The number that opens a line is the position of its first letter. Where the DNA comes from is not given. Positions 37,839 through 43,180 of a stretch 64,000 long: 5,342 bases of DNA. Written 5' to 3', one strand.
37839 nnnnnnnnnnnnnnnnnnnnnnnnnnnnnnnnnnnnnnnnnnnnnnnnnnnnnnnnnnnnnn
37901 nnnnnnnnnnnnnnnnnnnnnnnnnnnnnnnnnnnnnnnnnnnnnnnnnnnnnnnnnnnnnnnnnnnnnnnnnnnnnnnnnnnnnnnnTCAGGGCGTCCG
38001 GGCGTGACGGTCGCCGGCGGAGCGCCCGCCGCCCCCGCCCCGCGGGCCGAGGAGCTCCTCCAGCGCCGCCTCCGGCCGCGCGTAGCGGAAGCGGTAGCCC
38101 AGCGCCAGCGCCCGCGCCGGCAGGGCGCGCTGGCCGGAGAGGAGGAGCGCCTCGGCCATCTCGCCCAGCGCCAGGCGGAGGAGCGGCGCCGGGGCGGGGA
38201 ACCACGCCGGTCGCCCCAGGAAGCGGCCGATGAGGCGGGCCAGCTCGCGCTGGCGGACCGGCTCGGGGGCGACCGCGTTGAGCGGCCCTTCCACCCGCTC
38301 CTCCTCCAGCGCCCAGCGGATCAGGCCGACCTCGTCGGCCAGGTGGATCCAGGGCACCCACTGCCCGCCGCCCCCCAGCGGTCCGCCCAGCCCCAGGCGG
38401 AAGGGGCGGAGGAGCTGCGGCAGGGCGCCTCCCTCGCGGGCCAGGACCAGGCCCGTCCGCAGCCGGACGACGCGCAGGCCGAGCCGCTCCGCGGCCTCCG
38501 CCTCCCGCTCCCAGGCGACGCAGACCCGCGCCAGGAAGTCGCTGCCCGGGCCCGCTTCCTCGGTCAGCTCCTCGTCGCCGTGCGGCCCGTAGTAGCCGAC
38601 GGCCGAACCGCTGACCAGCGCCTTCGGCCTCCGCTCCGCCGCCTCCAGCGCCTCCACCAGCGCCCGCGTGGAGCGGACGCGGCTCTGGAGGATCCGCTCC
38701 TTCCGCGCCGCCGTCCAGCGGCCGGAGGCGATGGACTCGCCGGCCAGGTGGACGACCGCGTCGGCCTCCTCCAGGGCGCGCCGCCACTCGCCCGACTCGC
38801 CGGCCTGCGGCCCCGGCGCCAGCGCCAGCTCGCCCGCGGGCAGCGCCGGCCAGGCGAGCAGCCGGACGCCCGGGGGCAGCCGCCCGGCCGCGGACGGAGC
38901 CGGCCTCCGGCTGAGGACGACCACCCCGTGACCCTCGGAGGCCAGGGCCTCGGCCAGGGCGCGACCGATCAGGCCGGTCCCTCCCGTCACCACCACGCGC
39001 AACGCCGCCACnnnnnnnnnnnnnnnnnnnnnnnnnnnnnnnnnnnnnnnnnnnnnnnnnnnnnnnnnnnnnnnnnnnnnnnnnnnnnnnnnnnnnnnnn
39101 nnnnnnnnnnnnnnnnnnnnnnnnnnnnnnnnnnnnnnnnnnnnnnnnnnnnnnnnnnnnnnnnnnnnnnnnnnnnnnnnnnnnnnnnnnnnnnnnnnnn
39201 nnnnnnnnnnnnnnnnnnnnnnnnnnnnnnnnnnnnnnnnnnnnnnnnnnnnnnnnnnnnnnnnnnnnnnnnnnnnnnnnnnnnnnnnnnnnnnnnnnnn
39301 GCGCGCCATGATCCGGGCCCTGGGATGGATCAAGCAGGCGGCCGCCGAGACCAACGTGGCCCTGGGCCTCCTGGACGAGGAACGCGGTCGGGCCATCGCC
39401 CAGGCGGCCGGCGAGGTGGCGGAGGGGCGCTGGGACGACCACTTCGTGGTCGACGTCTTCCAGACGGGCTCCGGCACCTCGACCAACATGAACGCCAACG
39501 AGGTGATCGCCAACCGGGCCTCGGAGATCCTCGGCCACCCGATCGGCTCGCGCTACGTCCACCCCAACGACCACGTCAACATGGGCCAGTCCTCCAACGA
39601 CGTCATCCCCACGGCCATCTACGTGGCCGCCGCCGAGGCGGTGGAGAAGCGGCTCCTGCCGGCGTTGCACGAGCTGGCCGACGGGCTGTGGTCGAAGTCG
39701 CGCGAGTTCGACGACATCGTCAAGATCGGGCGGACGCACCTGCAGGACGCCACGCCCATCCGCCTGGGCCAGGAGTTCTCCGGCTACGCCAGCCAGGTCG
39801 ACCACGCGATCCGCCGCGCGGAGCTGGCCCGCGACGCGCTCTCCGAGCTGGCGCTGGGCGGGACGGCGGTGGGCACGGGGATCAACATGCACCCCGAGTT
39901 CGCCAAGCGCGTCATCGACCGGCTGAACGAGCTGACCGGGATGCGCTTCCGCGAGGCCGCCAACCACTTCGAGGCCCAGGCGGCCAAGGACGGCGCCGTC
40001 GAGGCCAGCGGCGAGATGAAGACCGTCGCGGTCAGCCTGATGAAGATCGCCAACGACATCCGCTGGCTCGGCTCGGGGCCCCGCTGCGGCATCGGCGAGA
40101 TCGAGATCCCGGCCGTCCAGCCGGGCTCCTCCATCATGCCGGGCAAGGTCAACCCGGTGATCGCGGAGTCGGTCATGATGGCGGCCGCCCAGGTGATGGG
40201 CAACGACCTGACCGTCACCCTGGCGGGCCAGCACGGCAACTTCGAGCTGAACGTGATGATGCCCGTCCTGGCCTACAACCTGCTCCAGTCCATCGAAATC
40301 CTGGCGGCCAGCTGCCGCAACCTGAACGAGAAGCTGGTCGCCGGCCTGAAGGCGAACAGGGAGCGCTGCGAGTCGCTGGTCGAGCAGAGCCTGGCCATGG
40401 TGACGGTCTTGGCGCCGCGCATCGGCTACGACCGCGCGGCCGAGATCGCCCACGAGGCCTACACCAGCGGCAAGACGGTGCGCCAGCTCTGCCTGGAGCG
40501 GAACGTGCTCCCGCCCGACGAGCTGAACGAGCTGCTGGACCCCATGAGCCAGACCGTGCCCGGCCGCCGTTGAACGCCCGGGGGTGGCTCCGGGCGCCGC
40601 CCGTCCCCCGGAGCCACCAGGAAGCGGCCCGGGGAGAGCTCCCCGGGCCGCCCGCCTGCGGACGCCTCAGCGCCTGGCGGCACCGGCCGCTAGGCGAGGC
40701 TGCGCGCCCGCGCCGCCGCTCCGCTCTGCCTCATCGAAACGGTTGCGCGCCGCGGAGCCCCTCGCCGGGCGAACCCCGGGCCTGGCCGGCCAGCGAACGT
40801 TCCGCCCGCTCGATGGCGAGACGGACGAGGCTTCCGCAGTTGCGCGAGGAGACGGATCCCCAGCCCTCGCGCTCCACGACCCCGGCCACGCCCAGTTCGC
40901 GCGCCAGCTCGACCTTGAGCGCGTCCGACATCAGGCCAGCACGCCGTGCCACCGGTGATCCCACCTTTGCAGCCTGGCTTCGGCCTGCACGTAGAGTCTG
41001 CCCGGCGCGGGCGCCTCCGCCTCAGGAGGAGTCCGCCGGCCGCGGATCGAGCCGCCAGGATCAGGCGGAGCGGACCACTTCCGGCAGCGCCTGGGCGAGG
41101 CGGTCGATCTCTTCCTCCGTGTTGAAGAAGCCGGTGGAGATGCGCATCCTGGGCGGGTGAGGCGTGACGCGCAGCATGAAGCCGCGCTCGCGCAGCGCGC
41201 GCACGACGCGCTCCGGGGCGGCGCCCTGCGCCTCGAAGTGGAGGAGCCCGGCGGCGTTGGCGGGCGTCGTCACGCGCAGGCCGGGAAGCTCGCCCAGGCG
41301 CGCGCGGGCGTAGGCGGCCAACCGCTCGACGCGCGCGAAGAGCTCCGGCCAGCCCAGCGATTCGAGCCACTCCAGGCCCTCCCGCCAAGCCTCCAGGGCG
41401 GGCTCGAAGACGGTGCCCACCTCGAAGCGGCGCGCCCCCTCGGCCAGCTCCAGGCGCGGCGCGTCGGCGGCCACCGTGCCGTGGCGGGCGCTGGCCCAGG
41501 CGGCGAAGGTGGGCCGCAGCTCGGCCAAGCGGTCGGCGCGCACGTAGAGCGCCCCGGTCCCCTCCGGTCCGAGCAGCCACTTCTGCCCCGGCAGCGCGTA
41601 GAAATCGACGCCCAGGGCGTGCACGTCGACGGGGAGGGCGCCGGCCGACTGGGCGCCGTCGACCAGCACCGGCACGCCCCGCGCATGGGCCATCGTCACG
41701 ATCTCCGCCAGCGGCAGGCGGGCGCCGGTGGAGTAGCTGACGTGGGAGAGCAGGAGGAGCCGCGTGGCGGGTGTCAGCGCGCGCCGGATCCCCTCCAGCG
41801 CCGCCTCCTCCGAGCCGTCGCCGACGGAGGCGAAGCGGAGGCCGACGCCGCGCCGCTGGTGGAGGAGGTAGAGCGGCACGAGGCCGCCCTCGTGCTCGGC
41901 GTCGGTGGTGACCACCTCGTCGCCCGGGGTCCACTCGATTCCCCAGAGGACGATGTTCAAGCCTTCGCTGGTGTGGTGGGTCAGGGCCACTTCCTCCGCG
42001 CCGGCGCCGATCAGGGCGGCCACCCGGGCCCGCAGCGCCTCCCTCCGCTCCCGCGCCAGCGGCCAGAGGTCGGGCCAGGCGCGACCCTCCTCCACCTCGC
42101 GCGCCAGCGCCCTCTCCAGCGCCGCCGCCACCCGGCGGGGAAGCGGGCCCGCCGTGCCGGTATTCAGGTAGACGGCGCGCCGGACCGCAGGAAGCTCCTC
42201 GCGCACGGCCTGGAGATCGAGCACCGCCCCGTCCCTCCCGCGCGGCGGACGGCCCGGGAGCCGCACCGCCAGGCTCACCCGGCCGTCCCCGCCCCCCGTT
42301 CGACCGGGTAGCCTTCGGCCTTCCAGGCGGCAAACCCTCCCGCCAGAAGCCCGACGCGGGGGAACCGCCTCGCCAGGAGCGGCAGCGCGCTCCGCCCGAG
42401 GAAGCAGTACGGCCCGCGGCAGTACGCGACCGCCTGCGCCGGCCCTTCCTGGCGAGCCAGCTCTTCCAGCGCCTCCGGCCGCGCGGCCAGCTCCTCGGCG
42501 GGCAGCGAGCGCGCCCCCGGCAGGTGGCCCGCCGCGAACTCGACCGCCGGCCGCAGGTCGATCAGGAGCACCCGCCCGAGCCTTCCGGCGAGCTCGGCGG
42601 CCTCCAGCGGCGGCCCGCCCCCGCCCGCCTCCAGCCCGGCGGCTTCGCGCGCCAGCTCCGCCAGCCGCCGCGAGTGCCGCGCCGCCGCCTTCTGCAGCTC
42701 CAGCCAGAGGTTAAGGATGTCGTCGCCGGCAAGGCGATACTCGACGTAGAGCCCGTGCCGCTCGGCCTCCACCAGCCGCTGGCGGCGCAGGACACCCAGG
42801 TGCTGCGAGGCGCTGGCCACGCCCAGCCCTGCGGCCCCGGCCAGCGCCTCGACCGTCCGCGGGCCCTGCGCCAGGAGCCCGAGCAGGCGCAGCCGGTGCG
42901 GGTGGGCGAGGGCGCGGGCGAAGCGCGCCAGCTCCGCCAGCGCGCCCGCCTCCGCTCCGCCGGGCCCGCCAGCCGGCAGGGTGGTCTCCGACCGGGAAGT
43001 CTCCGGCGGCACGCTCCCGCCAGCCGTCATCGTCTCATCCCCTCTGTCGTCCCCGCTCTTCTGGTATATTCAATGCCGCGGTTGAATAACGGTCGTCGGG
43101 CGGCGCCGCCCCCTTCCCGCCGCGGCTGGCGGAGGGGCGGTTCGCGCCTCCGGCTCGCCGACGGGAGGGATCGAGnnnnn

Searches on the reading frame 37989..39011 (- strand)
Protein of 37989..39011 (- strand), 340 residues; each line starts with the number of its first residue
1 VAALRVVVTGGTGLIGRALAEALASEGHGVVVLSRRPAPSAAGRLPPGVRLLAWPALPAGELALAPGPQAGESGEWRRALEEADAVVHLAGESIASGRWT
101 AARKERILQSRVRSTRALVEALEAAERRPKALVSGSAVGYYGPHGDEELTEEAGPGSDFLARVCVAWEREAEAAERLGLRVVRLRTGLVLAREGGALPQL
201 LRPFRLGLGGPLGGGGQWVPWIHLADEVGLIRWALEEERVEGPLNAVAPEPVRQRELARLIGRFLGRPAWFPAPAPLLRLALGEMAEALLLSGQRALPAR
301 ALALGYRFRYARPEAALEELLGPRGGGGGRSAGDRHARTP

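Call 18: search_protein_families(library=pfam, proteins=[window:37989-39011:-], max_evalue=0.001)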
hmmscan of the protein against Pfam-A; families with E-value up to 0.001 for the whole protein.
window:37989-39011:- (340 aa): 6 families
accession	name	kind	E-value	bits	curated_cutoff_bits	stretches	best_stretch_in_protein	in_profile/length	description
PF01370.27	Epimerase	-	4.5e-24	85.6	20.9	1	6-238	1-228/240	NAD dependent epimerase/dehydratase family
PF08338.16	DUF1731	-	1e-17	64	27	1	273-320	1-47/47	Domain of unknown function (DUF1731)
PF16363.11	GDP_Man_Dehyd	-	4.5e-07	30.1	27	1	8-152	2-144/332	GDP-mannose 4,6 dehydratase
PF13460.12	NAD_binding_10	-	5.1e-06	26.9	27.2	1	10-146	1-109/184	NAD(P)H-binding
PF08659.16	KR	-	2.1e-05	24.9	22.6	0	6-41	3-39/180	KR domain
PF00106.31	adh_short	-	0.0005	20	26.6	1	6-40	3-37/195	short chain dehydrogenase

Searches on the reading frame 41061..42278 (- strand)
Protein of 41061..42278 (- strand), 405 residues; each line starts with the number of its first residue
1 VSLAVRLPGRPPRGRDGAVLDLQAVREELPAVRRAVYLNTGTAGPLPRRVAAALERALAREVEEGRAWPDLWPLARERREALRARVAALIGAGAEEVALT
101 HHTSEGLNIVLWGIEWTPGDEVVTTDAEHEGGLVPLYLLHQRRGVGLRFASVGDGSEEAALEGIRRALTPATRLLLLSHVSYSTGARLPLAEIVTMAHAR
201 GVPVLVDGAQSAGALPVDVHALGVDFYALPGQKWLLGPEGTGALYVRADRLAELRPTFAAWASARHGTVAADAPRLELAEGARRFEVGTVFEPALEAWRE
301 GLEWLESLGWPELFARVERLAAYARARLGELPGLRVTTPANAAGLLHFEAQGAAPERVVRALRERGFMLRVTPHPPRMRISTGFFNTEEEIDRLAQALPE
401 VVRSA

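Call 18: search_protein_families(library=pfam, proteins=[window:41061-42278:-], max_evalue=0.001)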
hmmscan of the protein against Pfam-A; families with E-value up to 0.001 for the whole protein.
window:41061-42278:- (405 aa): 3 families
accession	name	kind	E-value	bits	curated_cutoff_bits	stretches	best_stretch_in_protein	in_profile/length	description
PF00266.25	Aminotran_5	-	2.9e-58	198.1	21.5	1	37-394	2-371/371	Aminotransferase class-V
PF01053.26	Cys_Met_Meta_PP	-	2.4e-05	23.5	27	1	79-237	54-202/381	Cys/Met metabolism PLP-dependent enzyme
PF01041.23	DegT_DnrJ_EryC1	-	0.00014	21.7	19.8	1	81-214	28-152/360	DegT/DnrJ/EryC1/StrS aminotransferase family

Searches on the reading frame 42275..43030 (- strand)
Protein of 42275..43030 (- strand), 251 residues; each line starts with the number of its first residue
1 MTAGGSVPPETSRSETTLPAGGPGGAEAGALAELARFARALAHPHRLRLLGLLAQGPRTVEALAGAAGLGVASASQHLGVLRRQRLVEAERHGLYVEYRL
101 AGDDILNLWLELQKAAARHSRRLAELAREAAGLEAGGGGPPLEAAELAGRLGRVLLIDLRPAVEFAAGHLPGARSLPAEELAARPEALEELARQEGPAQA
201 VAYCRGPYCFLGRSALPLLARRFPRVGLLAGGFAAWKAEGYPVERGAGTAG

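Call 18: search_protein_families(library=pfam, proteins=[window:42275-43030:-], max_evalue=0.001)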
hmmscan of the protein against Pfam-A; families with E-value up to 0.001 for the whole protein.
window:42275-43030:- (251 aa): 3 families
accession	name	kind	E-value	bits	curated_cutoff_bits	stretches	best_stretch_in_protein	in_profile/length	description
PF00581.25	Rhodanese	-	1.2e-12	48.6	22.2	1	144-239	2-102/102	Rhodanese-like domain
PF12840.13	HTH_20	-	2.5e-08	34.2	27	1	41-88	1-49/51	Helix-turn-helix domain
PF01022.26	HTH_5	-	2e-07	31.2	22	1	44-88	2-46/47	Bacterial regulatory protein, arsR family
